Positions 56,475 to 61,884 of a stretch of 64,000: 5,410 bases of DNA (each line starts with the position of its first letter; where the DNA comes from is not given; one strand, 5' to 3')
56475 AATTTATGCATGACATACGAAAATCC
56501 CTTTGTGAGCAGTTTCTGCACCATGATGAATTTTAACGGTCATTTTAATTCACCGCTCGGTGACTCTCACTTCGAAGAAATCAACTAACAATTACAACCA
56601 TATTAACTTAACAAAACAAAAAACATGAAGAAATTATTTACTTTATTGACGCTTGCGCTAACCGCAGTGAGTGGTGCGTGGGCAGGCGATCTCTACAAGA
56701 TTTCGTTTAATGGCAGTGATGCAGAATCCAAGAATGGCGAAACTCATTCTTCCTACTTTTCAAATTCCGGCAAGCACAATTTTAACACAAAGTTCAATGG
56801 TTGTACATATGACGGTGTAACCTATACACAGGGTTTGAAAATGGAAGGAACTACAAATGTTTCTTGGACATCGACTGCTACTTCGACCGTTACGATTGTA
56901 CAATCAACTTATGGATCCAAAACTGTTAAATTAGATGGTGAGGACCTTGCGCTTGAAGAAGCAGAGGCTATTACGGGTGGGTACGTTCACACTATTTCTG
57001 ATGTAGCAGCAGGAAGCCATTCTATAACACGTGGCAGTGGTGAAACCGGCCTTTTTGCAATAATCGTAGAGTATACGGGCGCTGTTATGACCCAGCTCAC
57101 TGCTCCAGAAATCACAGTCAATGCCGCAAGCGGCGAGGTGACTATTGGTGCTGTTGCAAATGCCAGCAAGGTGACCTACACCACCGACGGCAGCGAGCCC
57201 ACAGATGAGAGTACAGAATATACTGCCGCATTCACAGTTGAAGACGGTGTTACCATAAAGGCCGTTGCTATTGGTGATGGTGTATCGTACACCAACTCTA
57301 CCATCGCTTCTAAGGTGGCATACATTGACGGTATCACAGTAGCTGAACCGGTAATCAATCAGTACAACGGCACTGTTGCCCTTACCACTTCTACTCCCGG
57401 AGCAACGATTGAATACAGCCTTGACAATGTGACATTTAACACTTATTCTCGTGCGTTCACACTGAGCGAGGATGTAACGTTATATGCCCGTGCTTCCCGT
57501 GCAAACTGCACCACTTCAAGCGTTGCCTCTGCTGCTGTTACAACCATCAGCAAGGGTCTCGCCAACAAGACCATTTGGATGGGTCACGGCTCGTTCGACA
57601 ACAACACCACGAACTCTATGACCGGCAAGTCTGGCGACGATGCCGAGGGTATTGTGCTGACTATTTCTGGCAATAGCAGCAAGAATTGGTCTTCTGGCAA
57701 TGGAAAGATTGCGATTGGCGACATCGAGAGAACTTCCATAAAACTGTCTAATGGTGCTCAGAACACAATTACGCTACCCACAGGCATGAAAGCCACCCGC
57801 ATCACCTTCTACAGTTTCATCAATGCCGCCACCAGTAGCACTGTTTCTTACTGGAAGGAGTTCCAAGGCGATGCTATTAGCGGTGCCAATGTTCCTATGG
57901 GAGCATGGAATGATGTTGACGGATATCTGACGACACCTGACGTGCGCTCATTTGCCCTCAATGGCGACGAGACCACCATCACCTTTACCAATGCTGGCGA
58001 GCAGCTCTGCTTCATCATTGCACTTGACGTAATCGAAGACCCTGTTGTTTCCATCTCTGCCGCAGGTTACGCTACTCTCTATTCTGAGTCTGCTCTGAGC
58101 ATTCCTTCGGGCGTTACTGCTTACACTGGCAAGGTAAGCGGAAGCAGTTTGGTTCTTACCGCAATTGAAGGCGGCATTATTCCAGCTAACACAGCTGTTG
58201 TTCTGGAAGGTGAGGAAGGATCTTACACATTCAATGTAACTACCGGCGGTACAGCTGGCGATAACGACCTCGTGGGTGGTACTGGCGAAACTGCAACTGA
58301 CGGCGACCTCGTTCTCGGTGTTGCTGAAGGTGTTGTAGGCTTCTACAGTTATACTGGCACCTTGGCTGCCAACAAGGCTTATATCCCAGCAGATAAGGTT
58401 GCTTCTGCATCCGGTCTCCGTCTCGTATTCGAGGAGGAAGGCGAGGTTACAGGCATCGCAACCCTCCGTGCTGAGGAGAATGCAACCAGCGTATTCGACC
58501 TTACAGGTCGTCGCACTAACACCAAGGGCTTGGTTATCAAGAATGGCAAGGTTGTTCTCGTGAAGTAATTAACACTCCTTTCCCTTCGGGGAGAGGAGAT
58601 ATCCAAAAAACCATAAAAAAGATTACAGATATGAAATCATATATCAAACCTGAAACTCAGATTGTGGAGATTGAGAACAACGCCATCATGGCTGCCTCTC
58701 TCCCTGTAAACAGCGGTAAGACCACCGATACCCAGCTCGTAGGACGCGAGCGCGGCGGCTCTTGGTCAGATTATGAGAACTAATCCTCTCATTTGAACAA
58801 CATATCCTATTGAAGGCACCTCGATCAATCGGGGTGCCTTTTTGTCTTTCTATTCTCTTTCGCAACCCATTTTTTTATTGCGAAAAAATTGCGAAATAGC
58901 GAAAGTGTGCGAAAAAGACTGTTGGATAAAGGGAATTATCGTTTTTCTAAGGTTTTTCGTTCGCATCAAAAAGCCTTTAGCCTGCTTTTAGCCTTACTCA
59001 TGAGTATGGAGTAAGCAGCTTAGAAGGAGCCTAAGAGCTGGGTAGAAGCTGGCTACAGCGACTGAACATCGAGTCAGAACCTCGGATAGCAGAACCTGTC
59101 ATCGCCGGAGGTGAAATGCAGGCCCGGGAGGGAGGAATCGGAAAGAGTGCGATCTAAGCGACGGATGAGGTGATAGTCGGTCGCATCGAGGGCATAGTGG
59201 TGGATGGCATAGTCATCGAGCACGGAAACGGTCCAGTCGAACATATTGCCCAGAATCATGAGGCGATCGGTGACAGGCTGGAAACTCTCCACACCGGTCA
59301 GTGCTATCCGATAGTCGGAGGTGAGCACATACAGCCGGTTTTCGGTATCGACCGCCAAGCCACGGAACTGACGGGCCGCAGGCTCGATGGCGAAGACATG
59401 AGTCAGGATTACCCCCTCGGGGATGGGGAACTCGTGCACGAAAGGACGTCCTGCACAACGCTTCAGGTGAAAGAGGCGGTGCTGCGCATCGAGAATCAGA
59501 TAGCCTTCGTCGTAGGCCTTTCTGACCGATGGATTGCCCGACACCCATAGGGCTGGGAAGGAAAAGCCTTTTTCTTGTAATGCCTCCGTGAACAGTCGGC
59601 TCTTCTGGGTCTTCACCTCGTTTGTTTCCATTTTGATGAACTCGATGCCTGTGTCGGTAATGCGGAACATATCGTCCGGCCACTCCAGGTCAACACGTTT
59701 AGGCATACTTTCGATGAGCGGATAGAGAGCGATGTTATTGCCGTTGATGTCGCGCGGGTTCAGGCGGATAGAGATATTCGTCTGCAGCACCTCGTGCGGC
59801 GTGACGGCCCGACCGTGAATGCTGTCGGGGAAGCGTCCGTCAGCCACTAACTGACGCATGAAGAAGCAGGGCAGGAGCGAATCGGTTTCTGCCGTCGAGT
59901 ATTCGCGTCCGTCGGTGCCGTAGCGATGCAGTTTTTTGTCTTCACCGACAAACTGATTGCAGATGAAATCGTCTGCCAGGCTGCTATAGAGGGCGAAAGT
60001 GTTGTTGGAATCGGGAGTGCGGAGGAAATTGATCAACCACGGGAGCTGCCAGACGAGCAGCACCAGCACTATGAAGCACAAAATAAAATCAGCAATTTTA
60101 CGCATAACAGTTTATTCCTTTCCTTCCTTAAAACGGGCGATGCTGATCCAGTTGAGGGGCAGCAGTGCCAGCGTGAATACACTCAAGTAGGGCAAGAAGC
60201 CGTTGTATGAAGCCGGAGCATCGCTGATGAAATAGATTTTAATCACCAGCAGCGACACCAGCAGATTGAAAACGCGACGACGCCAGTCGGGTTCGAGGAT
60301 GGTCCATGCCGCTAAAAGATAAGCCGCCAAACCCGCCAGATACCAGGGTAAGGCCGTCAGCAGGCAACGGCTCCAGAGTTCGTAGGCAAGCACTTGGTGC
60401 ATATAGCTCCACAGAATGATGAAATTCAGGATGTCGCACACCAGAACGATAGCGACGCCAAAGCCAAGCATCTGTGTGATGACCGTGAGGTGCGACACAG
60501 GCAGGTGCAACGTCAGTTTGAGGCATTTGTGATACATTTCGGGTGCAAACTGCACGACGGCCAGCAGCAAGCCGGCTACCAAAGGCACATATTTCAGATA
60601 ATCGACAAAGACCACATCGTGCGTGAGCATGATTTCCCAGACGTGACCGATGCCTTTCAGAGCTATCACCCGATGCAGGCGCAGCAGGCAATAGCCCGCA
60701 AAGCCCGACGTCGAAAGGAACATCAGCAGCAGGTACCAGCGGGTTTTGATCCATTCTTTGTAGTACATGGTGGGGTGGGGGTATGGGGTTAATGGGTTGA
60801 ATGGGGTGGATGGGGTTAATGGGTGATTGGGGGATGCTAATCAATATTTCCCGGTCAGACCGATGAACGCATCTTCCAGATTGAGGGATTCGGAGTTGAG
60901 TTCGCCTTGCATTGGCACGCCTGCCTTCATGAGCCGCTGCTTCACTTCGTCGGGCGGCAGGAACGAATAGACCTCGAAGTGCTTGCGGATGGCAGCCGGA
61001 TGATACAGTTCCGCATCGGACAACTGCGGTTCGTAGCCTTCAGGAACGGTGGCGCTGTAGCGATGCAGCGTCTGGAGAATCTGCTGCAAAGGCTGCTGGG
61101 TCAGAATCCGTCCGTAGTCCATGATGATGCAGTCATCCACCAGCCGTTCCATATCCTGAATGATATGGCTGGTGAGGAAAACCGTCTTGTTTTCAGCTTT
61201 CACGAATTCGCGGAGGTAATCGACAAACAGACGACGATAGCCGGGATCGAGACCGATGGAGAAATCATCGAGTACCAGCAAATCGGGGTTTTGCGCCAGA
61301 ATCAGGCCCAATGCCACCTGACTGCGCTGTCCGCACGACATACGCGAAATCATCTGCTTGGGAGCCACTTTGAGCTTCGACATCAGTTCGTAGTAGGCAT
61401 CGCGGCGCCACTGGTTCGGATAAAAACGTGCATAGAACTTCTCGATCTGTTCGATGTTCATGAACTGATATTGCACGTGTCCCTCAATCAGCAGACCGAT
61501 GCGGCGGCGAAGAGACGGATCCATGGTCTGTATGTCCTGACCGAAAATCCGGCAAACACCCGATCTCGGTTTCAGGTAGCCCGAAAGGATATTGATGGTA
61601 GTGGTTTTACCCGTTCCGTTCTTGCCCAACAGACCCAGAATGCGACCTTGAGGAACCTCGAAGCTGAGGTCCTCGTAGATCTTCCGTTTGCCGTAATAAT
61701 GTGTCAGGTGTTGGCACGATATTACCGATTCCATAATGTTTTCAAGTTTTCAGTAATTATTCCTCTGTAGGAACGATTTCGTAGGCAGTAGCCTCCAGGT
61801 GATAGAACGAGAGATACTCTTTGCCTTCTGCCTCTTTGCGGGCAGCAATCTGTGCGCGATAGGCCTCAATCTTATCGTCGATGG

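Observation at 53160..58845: Palindromic 5.7-kb duplication: two diverged T9SS surface-protein operons with near-identical 5' ends and identical 3' ends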

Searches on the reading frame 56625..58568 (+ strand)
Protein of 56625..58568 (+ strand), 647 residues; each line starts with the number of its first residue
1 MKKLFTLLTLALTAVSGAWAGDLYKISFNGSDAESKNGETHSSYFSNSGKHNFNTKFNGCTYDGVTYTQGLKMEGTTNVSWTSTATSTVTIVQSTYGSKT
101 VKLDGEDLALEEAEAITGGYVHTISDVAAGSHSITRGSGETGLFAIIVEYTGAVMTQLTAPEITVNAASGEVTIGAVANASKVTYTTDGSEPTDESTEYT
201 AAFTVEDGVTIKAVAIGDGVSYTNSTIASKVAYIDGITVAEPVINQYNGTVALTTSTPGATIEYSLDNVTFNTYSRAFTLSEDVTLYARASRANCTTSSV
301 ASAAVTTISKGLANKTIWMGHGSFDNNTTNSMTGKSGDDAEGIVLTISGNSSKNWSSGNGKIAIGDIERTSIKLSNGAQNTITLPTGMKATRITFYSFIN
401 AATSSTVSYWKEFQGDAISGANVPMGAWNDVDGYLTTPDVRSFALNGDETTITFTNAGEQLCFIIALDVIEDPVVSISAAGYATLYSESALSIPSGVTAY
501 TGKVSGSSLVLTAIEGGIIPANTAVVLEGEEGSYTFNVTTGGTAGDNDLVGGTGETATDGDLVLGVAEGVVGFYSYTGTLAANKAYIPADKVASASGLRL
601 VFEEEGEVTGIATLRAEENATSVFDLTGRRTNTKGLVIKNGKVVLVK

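Call 6: search_protein_families(library=pfam, proteins=[window:56625-58568:+], max_evalue=0.01)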
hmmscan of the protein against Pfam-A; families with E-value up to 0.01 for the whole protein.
window:56625-58568:+ (647 aa): 4 families
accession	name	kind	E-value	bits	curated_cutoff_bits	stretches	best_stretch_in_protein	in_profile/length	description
PF18283.7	CBM77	-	2.3e-17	63.7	25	1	38-146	10-108/108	Carbohydrate binding module 77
PF13287.12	Fn3_assoc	-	6.1e-16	58.7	23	2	174-227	3-54/59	Fn3 associated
PF13290.12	CHB_HEX_C_1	-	1.2e-13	51.2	22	2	169-219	9-59/67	Chitobiase/beta-hexosaminidase C-terminal domain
PF03174.19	CHB_HEX_C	-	0.00012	22.4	23.6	0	248-291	23-68/76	Chitobiase/beta-hexosaminidase C-terminal domain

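Call 7: search_protein_families(library=ncbifam, proteins=[window:56625-58568:+], max_evalue=0.01)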
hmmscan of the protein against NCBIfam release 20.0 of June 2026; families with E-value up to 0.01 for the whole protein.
window:56625-58568:+ (647 aa): 1 family
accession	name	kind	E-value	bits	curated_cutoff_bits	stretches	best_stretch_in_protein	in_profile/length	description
NF042962.1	DUF499_antiphage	equivalog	0.0093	13.9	1200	0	166-224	839-896/1025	anti-phage-associated DUF499 domain-containing protein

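Call 18: find_encoding_contigs(protein=window:56625-58568:+, flank=10000, max_places=10)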
Protein window:56625-58568:+ (647 aa): no gene with exactly this product is on record in the collection.

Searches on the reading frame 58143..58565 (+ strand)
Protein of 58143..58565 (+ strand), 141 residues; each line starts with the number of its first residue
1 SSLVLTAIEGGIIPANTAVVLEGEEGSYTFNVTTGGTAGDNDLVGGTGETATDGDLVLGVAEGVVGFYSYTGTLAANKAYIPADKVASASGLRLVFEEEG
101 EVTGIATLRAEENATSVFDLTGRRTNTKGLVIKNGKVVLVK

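Call 37: search_protein_families(library=pfam, proteins=[window:58143-58565:+], max_evalue=10)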
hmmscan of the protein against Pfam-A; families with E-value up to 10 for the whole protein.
seq(141 aa): 1 family
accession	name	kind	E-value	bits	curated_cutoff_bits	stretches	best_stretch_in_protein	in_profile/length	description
PF21112.3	CsgH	-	0.081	13.4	27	1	11-48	18-50/88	CsgH protein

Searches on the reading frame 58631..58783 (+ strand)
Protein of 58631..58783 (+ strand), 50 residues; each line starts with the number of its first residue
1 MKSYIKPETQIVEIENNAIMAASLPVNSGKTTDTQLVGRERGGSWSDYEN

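Call 6: search_protein_families(library=pfam, proteins=[window:58631-58783:+], max_evalue=0.01)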
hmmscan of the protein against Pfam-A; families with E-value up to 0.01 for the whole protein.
window:58631-58783:+ (50 aa): 0 families

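Call 7: search_protein_families(library=ncbifam, proteins=[window:58631-58783:+], max_evalue=0.01)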
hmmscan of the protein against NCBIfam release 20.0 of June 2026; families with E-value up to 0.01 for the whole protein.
window:58631-58783:+ (50 aa): 0 families

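Call 20: find_homologous_proteins(query=window:58631-58783:+, max_evalue=0.01)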
Query window:58631-58783:+ (50 aa): 5 proteins with E <= 0.01 among 5 candidates.
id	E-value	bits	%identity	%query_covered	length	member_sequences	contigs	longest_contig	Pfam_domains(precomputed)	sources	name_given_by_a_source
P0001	4.0e-25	102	100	100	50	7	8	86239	-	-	-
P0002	1.0e-12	64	70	100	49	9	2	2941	-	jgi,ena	-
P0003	1.2e-12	64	70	100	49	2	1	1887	-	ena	-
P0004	2.3e-11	60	68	100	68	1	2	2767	-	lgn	-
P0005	2.7e-9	53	64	100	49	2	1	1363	-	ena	-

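Call 21: find_encoding_contigs(protein=P0001, flank=10000, max_places=10)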
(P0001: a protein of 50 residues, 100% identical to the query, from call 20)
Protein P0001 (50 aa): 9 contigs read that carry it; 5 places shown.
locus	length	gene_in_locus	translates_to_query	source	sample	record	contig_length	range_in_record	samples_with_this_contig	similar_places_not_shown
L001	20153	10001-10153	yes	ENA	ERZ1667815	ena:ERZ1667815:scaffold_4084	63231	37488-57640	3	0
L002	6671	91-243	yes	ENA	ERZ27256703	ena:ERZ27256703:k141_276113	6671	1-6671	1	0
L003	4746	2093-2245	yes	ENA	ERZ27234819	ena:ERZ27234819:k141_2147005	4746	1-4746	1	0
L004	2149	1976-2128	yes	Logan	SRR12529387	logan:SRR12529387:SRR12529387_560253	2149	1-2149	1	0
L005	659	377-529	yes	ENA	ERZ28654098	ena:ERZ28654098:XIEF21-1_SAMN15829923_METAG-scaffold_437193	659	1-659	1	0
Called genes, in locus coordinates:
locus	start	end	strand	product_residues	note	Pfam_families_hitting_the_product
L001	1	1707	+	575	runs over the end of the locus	PF18998:Flg_new_2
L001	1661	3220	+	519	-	PF13205:Big_5 (weak), PF01095:Pectinesterase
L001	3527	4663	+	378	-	PF13173:AAA_14, PF13635:DUF4143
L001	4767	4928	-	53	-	-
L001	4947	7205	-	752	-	PF13287:Fn3_assoc, PF13290:CHB_HEX_C_1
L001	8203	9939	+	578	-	PF02368:Big_2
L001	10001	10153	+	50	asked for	-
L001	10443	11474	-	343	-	PF16149:DUF4857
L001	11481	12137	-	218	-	-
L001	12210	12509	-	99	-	-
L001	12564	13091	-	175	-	PF00005:ABC_tran, PF13304:AAA_21 (faint)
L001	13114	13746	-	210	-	-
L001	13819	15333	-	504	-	PF21012:DUF6850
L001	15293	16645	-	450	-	PF16215:DUF4876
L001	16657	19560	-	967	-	PF13620:CarboxypepD_reg, PF13715:CarbopepD_reg_2, PF07715:Plug, PF00593:TonB_dep_Rec_b-barrel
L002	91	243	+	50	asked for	-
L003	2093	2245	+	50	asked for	-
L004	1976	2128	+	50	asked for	-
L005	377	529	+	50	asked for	-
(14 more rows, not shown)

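Call 65: search_protein_representatives(alignment_id=A5)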
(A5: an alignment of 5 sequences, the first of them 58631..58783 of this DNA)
Query: 5 sequences, 50 profile positions. Proteins with E-value up to 0.001 (for the whole library): 258; up to 1e-10: 4; up to 1e-30: 0. The best 150 are listed.
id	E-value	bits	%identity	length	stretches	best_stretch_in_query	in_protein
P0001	3.7e-27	110.2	-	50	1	1-50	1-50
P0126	1.6e-26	108.2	-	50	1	1-50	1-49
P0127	7.7e-24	99.6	-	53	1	1-50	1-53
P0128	1.6e-11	60.2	-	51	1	1-49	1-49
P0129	5.9e-10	55.2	-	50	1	1-50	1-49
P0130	9.9e-10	54.5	-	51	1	1-50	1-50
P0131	1.3e-09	54.0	-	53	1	1-50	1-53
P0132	2.4e-09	53.2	-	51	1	1-50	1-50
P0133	1.2e-08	51.0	-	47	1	1-47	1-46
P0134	1.6e-08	50.6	-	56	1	1-49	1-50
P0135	1.6e-08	50.6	-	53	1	1-49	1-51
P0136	1.8e-08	50.4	-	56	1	1-49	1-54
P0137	3.3e-08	49.6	-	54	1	1-47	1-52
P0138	3.7e-08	49.4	-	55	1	1-50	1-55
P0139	4.6e-08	49.1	-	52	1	1-49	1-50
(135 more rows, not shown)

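Call 68: search_protein_families(library=ncbifam, alignment_id=A6, max_evalue=1)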
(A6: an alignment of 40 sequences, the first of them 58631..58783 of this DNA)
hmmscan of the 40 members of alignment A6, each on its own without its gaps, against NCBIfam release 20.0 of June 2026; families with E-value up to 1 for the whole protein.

A. member 1, window:58631-58783:+ (50 aa): 0 families

B. families by the number of members that match (of 40 scanned): 9 families
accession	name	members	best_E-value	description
NF033524.1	lasso_PadeA_fam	1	0.004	paeninodin family lasso peptide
NF041251.2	omp10_alpha_prot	1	0.015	outer membrane lipoprotein Omp10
NF052350.1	CV39L_fam_lectin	1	0.028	CV39L family lectin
NF046107.1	ResusProRpfC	1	0.072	resuscitation-promoting factor RpfC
NF004471.0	PRK05803.1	1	0.081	RNA polymerase sporulation sigma factor SigK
NF053614.1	AfsKbindKbpAStmc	1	0.081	AfsK-binding protein KbpA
NF007042.0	PRK09496.3-5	1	0.095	Trk system potassium transporter TrkA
NF033528.1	lasso_cyano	1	0.12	lasso peptide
NF009386.0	PRK12745.1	1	0.13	3-ketoacyl-ACP reductase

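Call 69: search_protein_families(library=pfam, alignment_id=A6, max_evalue=1)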
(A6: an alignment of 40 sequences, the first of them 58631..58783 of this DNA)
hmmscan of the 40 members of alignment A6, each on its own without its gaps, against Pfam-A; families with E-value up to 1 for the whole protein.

A. member 1, window:58631-58783:+ (50 aa): 0 families

B. families by the number of members that match (of 40 scanned): 3 families
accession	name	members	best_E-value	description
PF06549.17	DUF1118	1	0.12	Protein of unknown function (DUF1118)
PF20618.3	GPD_NAD_C_bact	1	0.14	Bacterial GPD, NAD-dependent C-terminal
PF06737.19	Transglycosylas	1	0.15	Transglycosylase-like domain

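Call 77: find_encoding_contigs(protein=P0002, flank=5000, max_places=6)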
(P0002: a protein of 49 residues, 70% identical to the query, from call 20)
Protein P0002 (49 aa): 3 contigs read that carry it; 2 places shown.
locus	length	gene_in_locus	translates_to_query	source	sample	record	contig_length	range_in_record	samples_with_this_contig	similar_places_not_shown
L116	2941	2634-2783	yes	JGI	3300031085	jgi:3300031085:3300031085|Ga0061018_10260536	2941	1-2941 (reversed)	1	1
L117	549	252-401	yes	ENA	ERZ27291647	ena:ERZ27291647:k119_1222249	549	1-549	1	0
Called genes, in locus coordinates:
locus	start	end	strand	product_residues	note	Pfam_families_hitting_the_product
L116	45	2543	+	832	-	PF16709:SCAB-Ig (faint), PF13927:Ig_3 (faint)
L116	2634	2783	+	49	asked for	-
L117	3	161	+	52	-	?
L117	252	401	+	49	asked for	-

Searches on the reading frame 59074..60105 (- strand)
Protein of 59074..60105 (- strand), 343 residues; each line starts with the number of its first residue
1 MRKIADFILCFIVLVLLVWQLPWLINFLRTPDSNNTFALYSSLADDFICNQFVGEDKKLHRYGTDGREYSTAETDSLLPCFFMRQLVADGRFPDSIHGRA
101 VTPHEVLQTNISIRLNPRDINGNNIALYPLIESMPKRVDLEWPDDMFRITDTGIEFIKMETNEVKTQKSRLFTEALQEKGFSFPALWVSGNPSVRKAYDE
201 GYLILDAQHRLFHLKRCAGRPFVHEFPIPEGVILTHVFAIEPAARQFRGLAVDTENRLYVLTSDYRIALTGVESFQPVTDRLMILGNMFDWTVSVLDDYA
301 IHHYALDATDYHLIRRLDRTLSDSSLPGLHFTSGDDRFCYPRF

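Call 6: search_protein_families(library=pfam, proteins=[window:59074-60105:-], max_evalue=0.01)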
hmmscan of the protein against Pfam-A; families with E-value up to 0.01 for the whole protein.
window:59074-60105:- (343 aa): 1 family
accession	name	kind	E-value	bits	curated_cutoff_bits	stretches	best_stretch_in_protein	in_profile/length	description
PF16149.10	DUF4857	-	4.2e-99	331.6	25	1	37-306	1-270/270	Domain of unknown function (DUF4857)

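Call 7: search_protein_families(library=ncbifam, proteins=[window:59074-60105:-], max_evalue=0.01)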
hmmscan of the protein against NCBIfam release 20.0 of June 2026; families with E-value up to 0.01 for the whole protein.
window:59074-60105:- (343 aa): 0 families

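Call 28: find_encoding_contigs(protein=window:59074-60105:-, flank=10000, max_places=10)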
Protein window:59074-60105:- (343 aa): 8 contigs read that carry it; 3 places shown.
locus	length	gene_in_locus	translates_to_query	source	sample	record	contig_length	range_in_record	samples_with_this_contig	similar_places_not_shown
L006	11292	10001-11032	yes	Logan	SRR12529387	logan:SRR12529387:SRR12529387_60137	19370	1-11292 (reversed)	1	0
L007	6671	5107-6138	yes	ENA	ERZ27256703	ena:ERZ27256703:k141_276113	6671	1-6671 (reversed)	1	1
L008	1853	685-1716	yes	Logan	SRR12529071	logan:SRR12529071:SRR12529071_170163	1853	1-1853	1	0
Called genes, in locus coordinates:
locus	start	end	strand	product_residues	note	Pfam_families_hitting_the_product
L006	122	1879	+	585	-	-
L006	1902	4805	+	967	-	PF13620:CarboxypepD_reg, PF13715:CarbopepD_reg_2, PF07715:Plug, PF00593:TonB_dep_Rec_b-barrel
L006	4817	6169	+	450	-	PF16215:DUF4876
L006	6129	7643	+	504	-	PF21012:DUF6850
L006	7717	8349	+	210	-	-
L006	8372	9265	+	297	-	PF00005:ABC_tran, PF13304:AAA_21 (faint)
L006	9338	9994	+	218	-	-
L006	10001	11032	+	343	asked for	PF16149:DUF4857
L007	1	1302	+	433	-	?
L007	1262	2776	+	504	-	PF21012:DUF6850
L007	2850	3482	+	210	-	-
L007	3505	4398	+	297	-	PF00005:ABC_tran, PF13304:AAA_21 (faint)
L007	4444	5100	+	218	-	-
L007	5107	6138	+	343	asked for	PF16149:DUF4857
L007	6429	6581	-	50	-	-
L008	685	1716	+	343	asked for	PF16149:DUF4857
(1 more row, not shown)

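Call 34: find_related_loci(query=window:59074-60105:-, collection=genome_contigs, flank=10000)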
Query window:59074-60105:- (343 aa) in genome_contigs; peptide patterns used: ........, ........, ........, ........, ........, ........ (x = any residue, [..] = any of these).
163 stretches matched a pattern; 92 encode a relative of the query (tblastn E <= 1e-3); the best 80 are kept; 80 distinct loci.
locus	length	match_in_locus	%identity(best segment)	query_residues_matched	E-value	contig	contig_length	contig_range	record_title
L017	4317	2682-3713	77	1-343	0e+0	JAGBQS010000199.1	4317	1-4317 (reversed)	MAG: Bacteroidales bacterium isolate RGIG9360 Yak_Abomasum.Co__c2101424, whole genome shotgun sequence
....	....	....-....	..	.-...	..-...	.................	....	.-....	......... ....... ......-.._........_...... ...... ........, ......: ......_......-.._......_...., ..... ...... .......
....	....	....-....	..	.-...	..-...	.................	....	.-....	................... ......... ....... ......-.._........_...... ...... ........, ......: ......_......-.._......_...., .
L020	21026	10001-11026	49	1-343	2e-108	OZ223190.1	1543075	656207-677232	MAG: uncultured Bacteroides sp. isolate 83517295-f76d-485f-aefc-f1c63b392a70 genome assembly, chromosome: 2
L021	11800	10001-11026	49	1-343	3e-106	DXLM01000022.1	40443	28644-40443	MAG TPA_asm: Bacteroides sp. isolate HRGM_Genome_0403 HRGM_Genome_0403_22, whole genome shotgun sequence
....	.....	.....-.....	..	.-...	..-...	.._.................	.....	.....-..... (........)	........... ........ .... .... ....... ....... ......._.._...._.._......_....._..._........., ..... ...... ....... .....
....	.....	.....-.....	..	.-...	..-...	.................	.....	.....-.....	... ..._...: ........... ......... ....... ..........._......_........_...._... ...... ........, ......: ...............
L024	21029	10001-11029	49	1-343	5e-106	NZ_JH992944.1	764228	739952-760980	Bacteroides oleiciplenus YIT 12058 supercont1.5, whole genome shotgun sequence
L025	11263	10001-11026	49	1-343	5e-106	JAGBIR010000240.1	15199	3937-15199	MAG: Alistipes sp. isolate RGIG9154 Water_deer_Rectum.Co__c1585049, whole genome shotgun sequence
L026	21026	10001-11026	48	1-343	2e-105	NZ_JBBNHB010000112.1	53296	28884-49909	Bacteroides hominis strain CLA-AA-H207 CLAAAH207_contig_366_length_53296, whole genome shotgun sequence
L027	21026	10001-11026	48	1-343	3e-105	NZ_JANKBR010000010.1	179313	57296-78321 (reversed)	Phocaeicola sartorii strain DSM 21941 NODE_10_length_179313_cov_43.664152, whole genome shotgun sequence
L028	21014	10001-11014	49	5-343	1e-105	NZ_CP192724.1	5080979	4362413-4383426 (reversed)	Bacteroides hominis strain Tbg-374 chromosome, complete genome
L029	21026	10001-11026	49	1-343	5e-105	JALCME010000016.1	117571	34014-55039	MAG: Bacteroides sp. isolate UW_MP_BACTE3_1 Ga0455782_000079, whole genome shotgun sequence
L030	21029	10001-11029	49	1-343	4e-105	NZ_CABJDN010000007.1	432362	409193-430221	Bacteroides intestinalis isolate MGYG-HGUT-00211, whole genome shotgun sequence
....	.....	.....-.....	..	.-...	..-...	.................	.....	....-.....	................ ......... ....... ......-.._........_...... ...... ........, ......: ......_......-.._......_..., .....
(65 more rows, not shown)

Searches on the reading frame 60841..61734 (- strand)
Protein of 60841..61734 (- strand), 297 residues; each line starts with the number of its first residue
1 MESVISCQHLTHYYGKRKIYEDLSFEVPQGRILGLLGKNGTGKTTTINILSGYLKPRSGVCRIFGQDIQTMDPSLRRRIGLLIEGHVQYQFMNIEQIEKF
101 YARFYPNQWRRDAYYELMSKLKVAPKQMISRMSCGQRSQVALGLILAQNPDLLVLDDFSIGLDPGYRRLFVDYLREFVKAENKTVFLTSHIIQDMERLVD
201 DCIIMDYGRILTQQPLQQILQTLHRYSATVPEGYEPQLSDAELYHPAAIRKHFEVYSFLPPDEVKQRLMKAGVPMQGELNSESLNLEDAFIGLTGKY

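Call 63: search_protein_families(library=pfam, proteins=[window:60841-61734:-], max_evalue=0.001)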
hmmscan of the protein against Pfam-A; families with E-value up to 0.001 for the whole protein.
window:60841-61734:- (297 aa): 3 families
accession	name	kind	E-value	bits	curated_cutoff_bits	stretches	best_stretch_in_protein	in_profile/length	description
PF00005.33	ABC_tran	-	1.7e-22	80.9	25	1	21-157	2-134/137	ABC transporter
PF13304.12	AAA_21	-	4.7e-08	33.9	27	1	131-190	237-298/304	AAA domain, putative AbiEii toxin, Type IV TA system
PF02463.25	SMC_N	-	2.9e-05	24.1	40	0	113-194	122-201/220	RecF/RecN/SMC N terminal domain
